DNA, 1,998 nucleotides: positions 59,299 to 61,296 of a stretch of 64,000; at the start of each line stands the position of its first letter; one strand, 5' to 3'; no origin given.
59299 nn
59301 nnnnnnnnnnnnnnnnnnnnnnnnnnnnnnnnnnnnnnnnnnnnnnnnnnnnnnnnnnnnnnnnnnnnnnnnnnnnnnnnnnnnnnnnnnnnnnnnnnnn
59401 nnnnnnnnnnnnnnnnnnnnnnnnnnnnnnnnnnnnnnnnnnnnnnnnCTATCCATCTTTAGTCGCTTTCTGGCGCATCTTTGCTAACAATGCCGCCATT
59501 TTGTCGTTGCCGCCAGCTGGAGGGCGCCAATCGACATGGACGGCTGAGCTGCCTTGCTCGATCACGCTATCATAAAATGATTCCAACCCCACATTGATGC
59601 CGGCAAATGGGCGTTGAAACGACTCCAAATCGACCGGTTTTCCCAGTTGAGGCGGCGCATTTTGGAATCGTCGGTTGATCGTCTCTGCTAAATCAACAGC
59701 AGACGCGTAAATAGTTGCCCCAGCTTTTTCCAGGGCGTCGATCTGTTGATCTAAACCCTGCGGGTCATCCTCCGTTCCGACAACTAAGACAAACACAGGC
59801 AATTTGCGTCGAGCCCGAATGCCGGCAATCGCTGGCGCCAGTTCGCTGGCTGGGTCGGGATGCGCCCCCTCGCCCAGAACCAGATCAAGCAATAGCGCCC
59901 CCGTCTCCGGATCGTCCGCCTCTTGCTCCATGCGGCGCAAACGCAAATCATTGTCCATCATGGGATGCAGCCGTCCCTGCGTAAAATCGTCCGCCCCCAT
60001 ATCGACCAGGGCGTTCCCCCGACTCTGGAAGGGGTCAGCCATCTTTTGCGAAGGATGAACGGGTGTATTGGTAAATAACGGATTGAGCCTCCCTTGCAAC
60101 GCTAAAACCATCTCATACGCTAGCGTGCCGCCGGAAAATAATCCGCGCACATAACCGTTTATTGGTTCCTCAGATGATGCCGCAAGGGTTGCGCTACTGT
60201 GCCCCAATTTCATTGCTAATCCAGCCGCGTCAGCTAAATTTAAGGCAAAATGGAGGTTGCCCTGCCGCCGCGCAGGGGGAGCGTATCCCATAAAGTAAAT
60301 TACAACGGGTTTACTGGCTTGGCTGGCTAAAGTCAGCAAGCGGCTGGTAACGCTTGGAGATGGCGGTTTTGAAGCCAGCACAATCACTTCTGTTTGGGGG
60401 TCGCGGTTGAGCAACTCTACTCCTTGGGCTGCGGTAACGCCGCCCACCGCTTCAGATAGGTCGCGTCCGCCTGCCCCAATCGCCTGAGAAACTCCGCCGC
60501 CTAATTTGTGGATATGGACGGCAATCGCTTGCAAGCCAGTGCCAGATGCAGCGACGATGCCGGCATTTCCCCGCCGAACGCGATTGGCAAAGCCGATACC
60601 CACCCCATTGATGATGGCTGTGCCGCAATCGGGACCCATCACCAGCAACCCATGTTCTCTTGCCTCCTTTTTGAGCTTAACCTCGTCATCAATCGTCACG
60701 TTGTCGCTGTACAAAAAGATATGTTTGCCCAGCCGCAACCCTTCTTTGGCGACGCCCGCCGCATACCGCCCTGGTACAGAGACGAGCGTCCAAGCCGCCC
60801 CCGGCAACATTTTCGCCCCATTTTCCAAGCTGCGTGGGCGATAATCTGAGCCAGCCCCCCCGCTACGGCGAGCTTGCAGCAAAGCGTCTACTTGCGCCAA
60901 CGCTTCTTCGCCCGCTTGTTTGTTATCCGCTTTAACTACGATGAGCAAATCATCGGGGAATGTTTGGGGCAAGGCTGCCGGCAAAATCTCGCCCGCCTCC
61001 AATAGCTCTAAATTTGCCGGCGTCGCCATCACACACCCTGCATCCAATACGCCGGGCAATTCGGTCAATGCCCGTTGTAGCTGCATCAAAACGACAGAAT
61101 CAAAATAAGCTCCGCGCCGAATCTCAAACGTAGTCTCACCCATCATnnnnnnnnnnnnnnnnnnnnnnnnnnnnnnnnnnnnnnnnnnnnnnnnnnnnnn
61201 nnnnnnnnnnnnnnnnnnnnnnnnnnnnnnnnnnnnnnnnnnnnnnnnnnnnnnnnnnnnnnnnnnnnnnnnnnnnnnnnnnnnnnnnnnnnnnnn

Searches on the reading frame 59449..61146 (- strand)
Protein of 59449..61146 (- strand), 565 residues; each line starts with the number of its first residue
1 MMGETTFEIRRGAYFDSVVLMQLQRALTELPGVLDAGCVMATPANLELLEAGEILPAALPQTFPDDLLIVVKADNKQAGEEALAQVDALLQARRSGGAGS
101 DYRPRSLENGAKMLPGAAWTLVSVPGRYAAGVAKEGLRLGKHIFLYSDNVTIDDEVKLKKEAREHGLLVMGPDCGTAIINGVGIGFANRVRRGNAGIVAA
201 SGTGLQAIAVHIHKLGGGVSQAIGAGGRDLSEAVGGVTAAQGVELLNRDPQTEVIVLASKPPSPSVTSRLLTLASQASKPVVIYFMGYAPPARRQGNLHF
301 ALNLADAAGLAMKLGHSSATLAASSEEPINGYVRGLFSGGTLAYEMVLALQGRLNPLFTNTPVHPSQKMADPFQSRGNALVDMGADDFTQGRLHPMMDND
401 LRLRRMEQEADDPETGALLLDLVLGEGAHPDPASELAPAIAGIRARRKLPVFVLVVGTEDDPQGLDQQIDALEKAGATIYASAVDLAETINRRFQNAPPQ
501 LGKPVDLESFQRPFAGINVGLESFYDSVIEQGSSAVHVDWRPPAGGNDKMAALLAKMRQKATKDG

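Call 3: search_protein_families(library=pfam, proteins=[window:59449-61146:-], max_evalue=0.01)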
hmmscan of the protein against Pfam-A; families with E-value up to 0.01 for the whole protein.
window:59449-61146:- (565 aa): 3 families
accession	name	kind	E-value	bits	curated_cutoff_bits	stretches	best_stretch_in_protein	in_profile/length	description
PF00549.24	Ligase_CoA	-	1.4e-28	100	24.5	1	336-483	1-118/128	CoA-ligase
PF02629.25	CoA_binding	-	3.4e-06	28.1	22.3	1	193-286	4-96/97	CoA binding domain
PF13607.11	Succ_CoA_lig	-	5.8e-06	26.5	27.4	1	192-304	1-107/138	Succinyl-CoA ligase like flavodoxin domain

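Call 4: search_protein_families(library=ncbifam, proteins=[window:59449-61146:-], max_evalue=0.01)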
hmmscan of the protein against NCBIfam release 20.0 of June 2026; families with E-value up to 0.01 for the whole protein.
window:59449-61146:- (565 aa): 5 families
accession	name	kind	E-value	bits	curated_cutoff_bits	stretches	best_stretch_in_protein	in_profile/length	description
NF004760.0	PRK06091.1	subfamily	2.7e-145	485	433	1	9-557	6-554/555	acyl-CoA synthetase FdrA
NF004230.0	PRK05678.1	equivalog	3.9e-17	62.4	336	1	112-296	61-246/291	succinate--CoA ligase subunit alpha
TIGR01019.1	sucCoAalpha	subfamily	2e-15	57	353.2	1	116-296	63-244/286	succinate--CoA ligase subunit alpha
TIGR02717.1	AcCoA-syn-alpha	equivalog_domain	4e-05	22.5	567.15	1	155-287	110-239/447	acetate--CoA ligase alpha subunit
NF045494.1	AcCoALig_Archglob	equivalog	0.0011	17.5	1200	1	153-292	325-458/665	acetate--CoA ligase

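Call 12: list_cluster_members(proteins=[P0001, window:59449-61146:-, window:55596-56840:-])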
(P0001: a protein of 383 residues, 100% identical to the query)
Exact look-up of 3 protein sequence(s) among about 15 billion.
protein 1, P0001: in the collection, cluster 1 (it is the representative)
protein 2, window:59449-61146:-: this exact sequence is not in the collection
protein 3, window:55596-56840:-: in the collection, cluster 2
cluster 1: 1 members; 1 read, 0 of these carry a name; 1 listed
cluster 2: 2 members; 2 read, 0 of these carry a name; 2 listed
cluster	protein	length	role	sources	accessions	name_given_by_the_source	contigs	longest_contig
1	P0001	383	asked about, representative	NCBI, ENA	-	-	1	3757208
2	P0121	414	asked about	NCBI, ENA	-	-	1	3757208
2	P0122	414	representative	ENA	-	-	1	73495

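Call 17: find_homologous_proteins(query=window:59449-61146:-, max_evalue=1e-20)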
Query window:59449-61146:- (565 aa): 7998 proteins with E <= 1e-20 among 8000 candidates; the best 120 are listed.
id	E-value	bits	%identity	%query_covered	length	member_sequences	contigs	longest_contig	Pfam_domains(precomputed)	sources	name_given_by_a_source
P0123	0.0e+0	1239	100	100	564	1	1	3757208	PF00549.25,PF02629.26,PF27530.1,PF13607.12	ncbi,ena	-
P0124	7.0e-232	789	65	92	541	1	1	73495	PF00549.25,PF02629.26,PF27530.1,PF13607.12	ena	-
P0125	7.3e-220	749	62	99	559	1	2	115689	PF00549.25,PF02629.26,PF27530.1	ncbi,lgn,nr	ncbi:MAG: acyl-CoA synthetase FdrA [Chloroflexi bacterium]|nr:MAG: acyl-CoA synthetase FdrA [Chlorof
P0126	4.6e-218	743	61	99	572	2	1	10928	PF00549.25,PF27530.1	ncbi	ncbi:MAG: acyl-CoA synthetase FdrA [Chloroflexota bacterium]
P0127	8.0e-217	739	60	99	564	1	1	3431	PF00549.25,PF27530.1,PF13607.12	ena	-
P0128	1.1e-216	739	62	99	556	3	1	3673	PF00549.25,PF02629.26,PF27530.1,PF13607.12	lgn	-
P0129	2.6e-216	738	61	98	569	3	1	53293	PF00549.25,PF02629.26,PF27530.1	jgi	jgi:FdrA protein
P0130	4.6e-216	737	60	99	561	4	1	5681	PF00549.25,PF02629.26,PF27530.1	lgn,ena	-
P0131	6.5e-215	733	61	99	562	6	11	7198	PF00549.25,PF02629.26,PF27530.1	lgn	-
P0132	3.2e-214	731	62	98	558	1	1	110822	PF00549.25,PF02629.26,PF27530.1,PF13607.12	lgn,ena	-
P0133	3.4e-214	731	61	99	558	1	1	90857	PF00549.25,PF27530.1,PF13607.12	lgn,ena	-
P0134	5.5e-213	727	59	99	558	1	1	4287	PF00549.25,PF02629.26,PF27530.1,PF13607.12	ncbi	-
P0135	9.5e-213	726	59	99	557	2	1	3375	PF00549.25,PF02629.26,PF27530.1,PF13607.12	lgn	-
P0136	2.7e-212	724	58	99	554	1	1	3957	PF00549.25,PF02629.26,PF27530.1,PF13607.12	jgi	-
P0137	2.8e-212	724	58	99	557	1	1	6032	PF00549.25,PF02629.26,PF27530.1,PF13607.12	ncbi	-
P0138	3.3e-212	724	61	97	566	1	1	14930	PF00549.25,PF02629.26,PF27530.1,PF13607.12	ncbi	ncbi:MAG: acyl-CoA synthetase FdrA [Chloroflexota bacterium]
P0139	3.4e-212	724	59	99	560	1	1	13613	PF00549.25,PF02629.26,PF27530.1,PF13607.12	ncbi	-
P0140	4.2e-212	724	61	99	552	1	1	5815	PF00549.25,PF02629.26,PF27530.1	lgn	-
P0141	1.1e-211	722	62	97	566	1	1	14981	PF00549.25,PF02629.26,PF27530.1,PF13607.12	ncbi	ncbi:MAG: acyl-CoA synthetase FdrA [Chloroflexota bacterium]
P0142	1.2e-211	722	62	97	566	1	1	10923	PF00549.25,PF02629.26,PF27530.1,PF13607.12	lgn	-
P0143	1.5e-211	722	58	99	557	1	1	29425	PF00549.25,PF02629.26,PF27530.1,PF13607.12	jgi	jgi:FdrA protein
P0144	1.8e-211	722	61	98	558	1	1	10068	PF00549.25,PF02629.26,PF27530.1,PF13607.12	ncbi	-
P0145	2.5e-211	721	60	99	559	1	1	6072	PF00549.25,PF02629.26,PF27530.1,PF13607.12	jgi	jgi:FdrA protein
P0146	2.8e-211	721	58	99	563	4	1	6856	PF00549.25,PF02629.26,PF27530.1,PF13607.12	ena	-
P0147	3.1e-211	721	58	99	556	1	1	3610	PF00549.25,PF02629.26,PF27530.1,PF13607.12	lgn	-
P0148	3.2e-211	721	58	99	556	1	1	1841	PF00549.25,PF02629.26,PF27530.1,PF13607.12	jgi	jgi:FdrA protein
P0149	3.9e-211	721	60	99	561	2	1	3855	PF00549.25,PF02629.26,PF27530.1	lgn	-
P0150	4.1e-211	720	58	99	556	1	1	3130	PF00549.25,PF02629.26,PF27530.1,PF13607.12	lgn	-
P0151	5.0e-211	720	58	99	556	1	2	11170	PF00549.25,PF02629.26,PF27530.1,PF13607.12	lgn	-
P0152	5.1e-211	720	60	98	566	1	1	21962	PF00549.25,PF02629.26,PF27530.1,PF13607.12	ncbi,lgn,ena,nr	ncbi:MAG TPA: acyl-CoA synthetase FdrA [Candidatus Sulfomarinibacteraceae bacterium]|nr:acyl-CoA syn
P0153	5.4e-211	720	61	99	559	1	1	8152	PF00549.25,PF27530.1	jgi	jgi:FdrA protein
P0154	6.8e-211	720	58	99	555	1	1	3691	PF00549.25,PF02629.26,PF27530.1,PF13607.12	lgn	-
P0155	6.9e-211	720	58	99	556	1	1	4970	PF00549.25,PF02629.26,PF27530.1,PF13607.12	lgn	-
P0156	8.6e-211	719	59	99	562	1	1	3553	PF00549.25,PF27530.1,PF13607.12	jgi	jgi:FdrA protein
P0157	1.0e-210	719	59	99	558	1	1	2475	PF00549.25,PF27530.1,PF13607.12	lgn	-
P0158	1.0e-210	719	60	99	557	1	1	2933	PF00549.25,PF02629.26,PF27530.1,PF13607.12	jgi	jgi:FdrA protein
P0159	1.3e-210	719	59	99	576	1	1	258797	PF00549.25,PF27530.1,PF13607.12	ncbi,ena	-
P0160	1.7e-210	718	61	99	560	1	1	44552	PF00549.25,PF02629.26,PF27530.1,PF13607.12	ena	-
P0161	2.0e-210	718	58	99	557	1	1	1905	PF00549.25,PF02629.26,PF27530.1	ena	-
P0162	2.9e-210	718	59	99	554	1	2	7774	PF00549.25,PF02629.26,PF27530.1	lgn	-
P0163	2.9e-210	718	58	99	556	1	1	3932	PF00549.25,PF02629.26,PF27530.1,PF13607.12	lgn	-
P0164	3.0e-210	718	58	99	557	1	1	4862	PF00549.25,PF02629.26,PF27530.1,PF13607.12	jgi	jgi:FdrA protein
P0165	3.5e-210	717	59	99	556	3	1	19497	PF00549.25,PF02629.26,PF27530.1,PF13607.12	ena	-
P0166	3.7e-210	717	59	99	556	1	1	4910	PF00549.25,PF02629.26,PF27530.1,PF13607.12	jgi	jgi:FdrA protein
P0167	4.0e-210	717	60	98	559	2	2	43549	PF00549.25,PF27530.1,PF13607.12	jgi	-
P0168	4.1e-210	717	59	99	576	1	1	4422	PF00549.25,PF02629.26,PF27530.1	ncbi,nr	ncbi:MAG: acyl-CoA synthetase FdrA [Anaerolineae bacterium]|nr:acyl-CoA synthetase FdrA [Anaerolinea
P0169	4.4e-210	717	57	99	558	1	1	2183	PF00549.25,PF02629.26,PF27530.1,PF13607.12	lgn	-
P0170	4.8e-210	717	59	99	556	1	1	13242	PF00549.25,PF02629.26,PF27530.1,PF13607.12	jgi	jgi:FdrA protein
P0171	5.8e-210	717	58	99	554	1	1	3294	PF00549.25,PF02629.26,PF27530.1,PF13607.12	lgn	-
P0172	6.0e-210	717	59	99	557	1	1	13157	PF00549.25,PF02629.26,PF27530.1,PF13607.12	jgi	jgi:FdrA protein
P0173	6.8e-210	716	58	99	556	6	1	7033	PF00549.25,PF02629.26,PF27530.1,PF13607.12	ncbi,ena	-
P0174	8.5e-210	716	58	99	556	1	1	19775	PF00549.25,PF02629.26,PF27530.1,PF13607.12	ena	-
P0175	8.6e-210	716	58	99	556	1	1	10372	PF00549.25,PF02629.26,PF27530.1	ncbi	-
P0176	8.8e-210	716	60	98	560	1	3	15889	PF00549.25,PF02629.26,PF27530.1,PF13607.12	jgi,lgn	-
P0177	9.6e-210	716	58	99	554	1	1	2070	PF00549.25,PF02629.26,PF27530.1,PF13607.12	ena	-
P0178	1.1e-209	716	59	99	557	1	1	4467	PF00549.25,PF02629.26,PF27530.1,PF13607.12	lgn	-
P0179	1.1e-209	716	58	99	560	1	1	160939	PF00549.25,PF02629.26,PF27530.1,PF13607.12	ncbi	ncbi:MAG: acyl-CoA synthetase FdrA [Chloroflexota bacterium]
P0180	1.2e-209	716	61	98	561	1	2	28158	PF00549.25,PF02629.26,PF27530.1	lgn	-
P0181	1.4e-209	715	58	99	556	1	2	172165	PF00549.25,PF02629.26,PF27530.1,PF13607.12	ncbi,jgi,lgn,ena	-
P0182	1.5e-209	715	58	99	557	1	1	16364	PF00549.25,PF02629.26,PF27530.1,PF13607.12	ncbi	-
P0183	1.8e-209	715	57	99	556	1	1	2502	PF00549.25,PF02629.26,PF27530.1,PF13607.12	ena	-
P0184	1.8e-209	715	61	99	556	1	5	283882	PF00549.25,PF02629.26,PF27530.1,PF13607.12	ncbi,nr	ncbi:MAG: acyl-CoA synthetase FdrA [Chloroflexi bacterium]|nr:acyl-CoA synthetase FdrA [Chloroflexot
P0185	2.0e-209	715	58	99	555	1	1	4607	PF00549.25,PF02629.26,PF27530.1,PF13607.12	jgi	jgi:FdrA protein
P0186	2.0e-209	715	58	99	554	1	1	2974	PF00549.25,PF02629.26,PF27530.1,PF13607.12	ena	-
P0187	2.2e-209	715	61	97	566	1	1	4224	PF00549.25,PF02629.26,PF27530.1,PF13607.12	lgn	-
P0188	2.3e-209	715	58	99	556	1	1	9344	PF00549.25,PF02629.26,PF27530.1,PF13607.12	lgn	-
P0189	3.1e-209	714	58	99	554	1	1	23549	PF00549.25,PF02629.26,PF27530.1,PF13607.12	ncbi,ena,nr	ncbi:MAG TPA: acyl-CoA synthetase FdrA [Anaerolineales bacterium]|nr:acyl-CoA synthetase FdrA [Anaer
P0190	3.2e-209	714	58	99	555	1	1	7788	PF00549.25,PF02629.26,PF27530.1,PF13607.12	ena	-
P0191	3.3e-209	714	58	99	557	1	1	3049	PF00549.25,PF02629.26,PF27530.1,PF13607.12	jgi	-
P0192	3.4e-209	714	57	99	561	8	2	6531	PF00549.25,PF02629.26,PF27530.1,PF13607.12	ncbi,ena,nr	ncbi:MAG TPA: acyl-CoA synthetase FdrA [Anaerolineales bacterium]|nr:acyl-CoA synthetase FdrA [Anaer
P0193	3.6e-209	714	58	99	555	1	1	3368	PF00549.25,PF02629.26,PF27530.1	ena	-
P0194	3.7e-209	714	57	99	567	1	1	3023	PF00549.25,PF02629.26,PF27530.1,PF13607.12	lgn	-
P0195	3.9e-209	714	59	99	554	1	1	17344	PF00549.25,PF02629.26,PF27530.1,PF13607.12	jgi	jgi:FdrA protein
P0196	4.1e-209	714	58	99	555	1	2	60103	PF00549.25,PF02629.26,PF27530.1,PF13607.12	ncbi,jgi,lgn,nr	ncbi:MAG TPA: acyl-CoA synthetase FdrA [Anaerolineales bacterium]|jgi:FdrA protein|nr:acyl-CoA synth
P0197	4.2e-209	714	58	99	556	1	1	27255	PF00549.25,PF02629.26,PF27530.1,PF13607.12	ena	-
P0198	4.3e-209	714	59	99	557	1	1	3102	PF00549.25,PF02629.26,PF27530.1,PF13607.12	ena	-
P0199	4.5e-209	714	60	98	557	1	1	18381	PF00549.25,PF02629.26,PF27530.1,PF13607.12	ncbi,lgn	-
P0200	4.6e-209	714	58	99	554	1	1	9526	PF00549.25,PF02629.26,PF27530.1,PF13607.12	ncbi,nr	ncbi:MAG: acyl-CoA synthetase FdrA [Anaerolineales bacterium]|nr:acyl-CoA synthetase FdrA [Anaerolin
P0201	4.8e-209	714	58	99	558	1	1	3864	PF00549.25,PF02629.26,PF27530.1,PF13607.12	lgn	-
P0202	5.0e-209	714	58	99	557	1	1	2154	PF00549.25,PF02629.26,PF27530.1,PF13607.12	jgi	jgi:FdrA protein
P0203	5.5e-209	713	58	99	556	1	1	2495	PF00549.25,PF02629.26,PF27530.1,PF13607.12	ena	-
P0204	5.9e-209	713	58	99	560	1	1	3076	PF00549.25,PF02629.26,PF27530.1,PF13607.12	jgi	jgi:FdrA protein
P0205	6.1e-209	713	60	99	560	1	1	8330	PF00549.25,PF02629.26,PF27530.1,PF13607.12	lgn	-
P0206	6.5e-209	713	57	99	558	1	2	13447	PF00549.25,PF02629.26,PF27530.1,PF13607.12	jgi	jgi:FdrA protein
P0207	6.6e-209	713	58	99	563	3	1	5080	PF00549.25,PF02629.26,PF27530.1,PF13607.12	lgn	-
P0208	6.9e-209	713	58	99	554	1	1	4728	PF00549.25,PF02629.26,PF27530.1,PF13607.12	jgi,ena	-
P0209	7.2e-209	713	58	98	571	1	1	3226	PF00549.25,PF02629.26,PF27530.1,PF13607.12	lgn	-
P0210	7.6e-209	713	58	99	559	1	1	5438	PF00549.25,PF02629.26,PF27530.1,PF13607.12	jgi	-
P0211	7.6e-209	713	59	99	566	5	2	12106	PF00549.25,PF02629.26,PF27530.1,PF13607.12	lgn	-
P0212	8.8e-209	713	57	99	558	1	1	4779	PF00549.25,PF02629.26,PF27530.1,PF13607.12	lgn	-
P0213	9.1e-209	713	57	99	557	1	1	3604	PF00549.25,PF02629.26,PF27530.1,PF13607.12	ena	-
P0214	1.4e-208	712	58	99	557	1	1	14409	PF00549.25,PF02629.26,PF27530.1,PF13607.12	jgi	-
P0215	1.4e-208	712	58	99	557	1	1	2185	PF00549.25,PF02629.26,PF27530.1,PF13607.12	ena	-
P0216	1.5e-208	712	58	99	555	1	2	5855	PF00549.25,PF02629.26,PF27530.1,PF13607.12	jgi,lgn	jgi:FdrA protein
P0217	1.5e-208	712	58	99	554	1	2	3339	PF00549.25,PF02629.26,PF27530.1,PF13607.12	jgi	jgi:FdrA protein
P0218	1.5e-208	712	58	99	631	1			PF00549.25,PF02629.26,PF27530.1,PF13607.12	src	-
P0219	1.6e-208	712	58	99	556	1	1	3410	PF00549.25,PF02629.26,PF27530.1,PF13607.12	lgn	-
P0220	1.7e-208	712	60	98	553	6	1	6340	PF00549.25,PF02629.26,PF27530.1,PF13607.12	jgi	jgi:FdrA protein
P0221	1.7e-208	712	58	99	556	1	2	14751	PF00549.25,PF02629.26,PF27530.1,PF13607.12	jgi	jgi:FdrA protein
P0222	1.8e-208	712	58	99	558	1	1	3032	PF00549.25,PF02629.26,PF27530.1,PF13607.12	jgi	jgi:FdrA protein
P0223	2.2e-208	711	58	99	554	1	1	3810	PF00549.25,PF02629.26,PF27530.1,PF13607.12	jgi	-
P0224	2.3e-208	711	59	99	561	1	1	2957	PF00549.25,PF02629.26,PF27530.1,PF13607.12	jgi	jgi:FdrA protein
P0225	2.5e-208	711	58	99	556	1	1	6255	PF00549.25,PF02629.26,PF27530.1,PF13607.12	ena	-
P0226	2.8e-208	711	58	99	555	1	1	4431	PF00549.25,PF02629.26,PF27530.1,PF13607.12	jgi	jgi:FdrA protein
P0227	3.0e-208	711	57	99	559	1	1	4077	PF00549.25,PF02629.26,PF27530.1,PF13607.12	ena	-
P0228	3.0e-208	711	59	99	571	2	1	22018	PF00549.25,PF02629.26,PF27530.1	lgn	-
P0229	3.1e-208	711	57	99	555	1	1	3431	PF00549.25,PF02629.26,PF27530.1,PF13607.12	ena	-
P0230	3.1e-208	711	58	99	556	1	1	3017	PF00549.25,PF02629.26,PF27530.1,PF13607.12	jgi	jgi:FdrA protein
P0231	3.3e-208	711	58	99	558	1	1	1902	PF00549.25,PF02629.26,PF27530.1,PF13607.12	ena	-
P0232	3.4e-208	711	59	99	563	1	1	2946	PF00549.25,PF02629.26,PF27530.1,PF13607.12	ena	-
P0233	3.4e-208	711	58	99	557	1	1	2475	PF00549.25,PF02629.26,PF27530.1,PF13607.12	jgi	-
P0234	4.1e-208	711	57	99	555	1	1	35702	PF00549.25,PF02629.26,PF27530.1,PF13607.12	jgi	jgi:FdrA protein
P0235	4.5e-208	710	58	98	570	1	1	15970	PF00549.25,PF02629.26,PF27530.1,PF13607.12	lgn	-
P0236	4.6e-208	710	58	99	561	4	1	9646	PF00549.25,PF02629.26,PF27530.1,PF13607.12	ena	-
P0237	4.7e-208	710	60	99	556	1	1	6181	PF00549.25,PF02629.26,PF27530.1,PF13607.12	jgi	jgi:FdrA protein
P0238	4.7e-208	710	61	98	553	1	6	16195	PF00549.25,PF02629.26,PF27530.1,PF13607.12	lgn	-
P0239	5.1e-208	710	58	99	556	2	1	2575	PF00549.25,PF02629.26,PF27530.1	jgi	jgi:FdrA protein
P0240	5.3e-208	710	57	99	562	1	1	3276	PF00549.25,PF02629.26,PF27530.1,PF13607.12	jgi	jgi:FdrA protein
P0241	5.5e-208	710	58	99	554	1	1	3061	PF00549.25,PF02629.26,PF27530.1,PF13607.12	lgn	-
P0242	5.6e-208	710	58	99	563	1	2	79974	PF00549.25,PF02629.26,PF27530.1,PF13607.12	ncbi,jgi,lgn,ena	-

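Call 18: find_encoding_contigs(protein=P0125, flank=10000, max_places=1)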
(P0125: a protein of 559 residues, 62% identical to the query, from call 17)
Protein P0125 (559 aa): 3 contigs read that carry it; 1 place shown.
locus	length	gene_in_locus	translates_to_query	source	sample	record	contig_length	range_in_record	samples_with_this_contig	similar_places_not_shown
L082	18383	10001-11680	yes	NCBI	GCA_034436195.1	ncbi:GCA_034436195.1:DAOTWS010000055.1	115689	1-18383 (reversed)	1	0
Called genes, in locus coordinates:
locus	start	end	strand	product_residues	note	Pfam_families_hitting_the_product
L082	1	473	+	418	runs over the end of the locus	PF01979:Amidohydro_1, PF07969:Amidohydro_3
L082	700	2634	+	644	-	PF00999:Na_H_Exchanger, PF02254:TrkA_N, PF02080:TrkA_C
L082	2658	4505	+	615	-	PF00069:Pkinase, PF07714:PK_Tyr_Ser-Thr, PF03781:FGE-sulfatase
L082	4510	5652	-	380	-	PF00108:Thiolase_N, PF00109:ketoacyl-synt (weak), PF02803:Thiolase_C (weak), PF22691:Thiolase_C_1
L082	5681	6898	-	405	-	PF02515:CoA_transf_3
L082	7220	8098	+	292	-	PF00941:FAD_binding_5, PF03450:CO_deh_flav_C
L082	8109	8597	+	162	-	PF00111:Fer2, PF13085:Fer2_3 (weak), PF01799:Fer2_2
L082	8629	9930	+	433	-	PF01425:Amidase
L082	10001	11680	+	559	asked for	PF27530:HMA_AllF_N, PF02629:CoA_binding (weak), PF00549:Ligase_CoA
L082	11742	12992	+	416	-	PF06545:AllG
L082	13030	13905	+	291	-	PF04199:Cyclase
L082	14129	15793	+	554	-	PF04199:Cyclase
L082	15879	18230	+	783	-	PF01315:Ald_Xan_dh_C, PF02738:MoCoBD_1, PF20256:MoCoBD_2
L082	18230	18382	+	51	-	?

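Call 19: find_encoding_contigs(protein=P0132, flank=10000, max_places=1)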
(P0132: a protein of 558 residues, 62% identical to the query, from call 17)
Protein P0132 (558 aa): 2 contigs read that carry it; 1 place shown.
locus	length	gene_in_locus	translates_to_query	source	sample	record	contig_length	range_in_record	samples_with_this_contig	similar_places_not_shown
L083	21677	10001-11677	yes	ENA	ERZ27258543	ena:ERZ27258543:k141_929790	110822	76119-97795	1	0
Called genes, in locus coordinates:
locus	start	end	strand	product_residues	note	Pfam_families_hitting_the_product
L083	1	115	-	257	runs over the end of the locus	PF01975:SurE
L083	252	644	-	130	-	-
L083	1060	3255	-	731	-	PF00141:peroxidase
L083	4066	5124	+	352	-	PF00583:Acetyltransf_1 (weak), PF13508:Acetyltransf_7 (faint)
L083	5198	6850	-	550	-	PF00089:Trypsin, PF13365:Trypsin_2, PF13180:PDZ_2, PF00595:PDZ (weak), PF17820:PDZ_6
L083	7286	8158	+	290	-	PF00941:FAD_binding_5, PF03450:CO_deh_flav_C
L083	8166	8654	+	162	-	PF00111:Fer2, PF13085:Fer2_3 (faint), PF01799:Fer2_2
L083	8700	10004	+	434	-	PF01425:Amidase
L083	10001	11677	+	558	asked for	PF27530:HMA_AllF_N, PF02629:CoA_binding, PF13607:Succ_CoA_lig (weak), PF00549:Ligase_CoA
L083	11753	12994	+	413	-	PF06545:AllG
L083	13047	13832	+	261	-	PF04199:Cyclase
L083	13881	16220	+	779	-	PF01315:Ald_Xan_dh_C, PF02738:MoCoBD_1, PF20256:MoCoBD_2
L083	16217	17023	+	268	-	PF11392:AllH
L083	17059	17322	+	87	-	PF00887:ACBP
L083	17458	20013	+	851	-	PF01624:MutS_I, PF05188:MutS_II, PF05192:MutS_III, PF05190:MutS_IV, PF00488:MutS_V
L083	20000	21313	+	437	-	PF01547:SBP_bac_1, PF13416:SBP_bac_8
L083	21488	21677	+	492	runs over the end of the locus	PF03816:LytR_cpsA_psr, PF13399:LytR_C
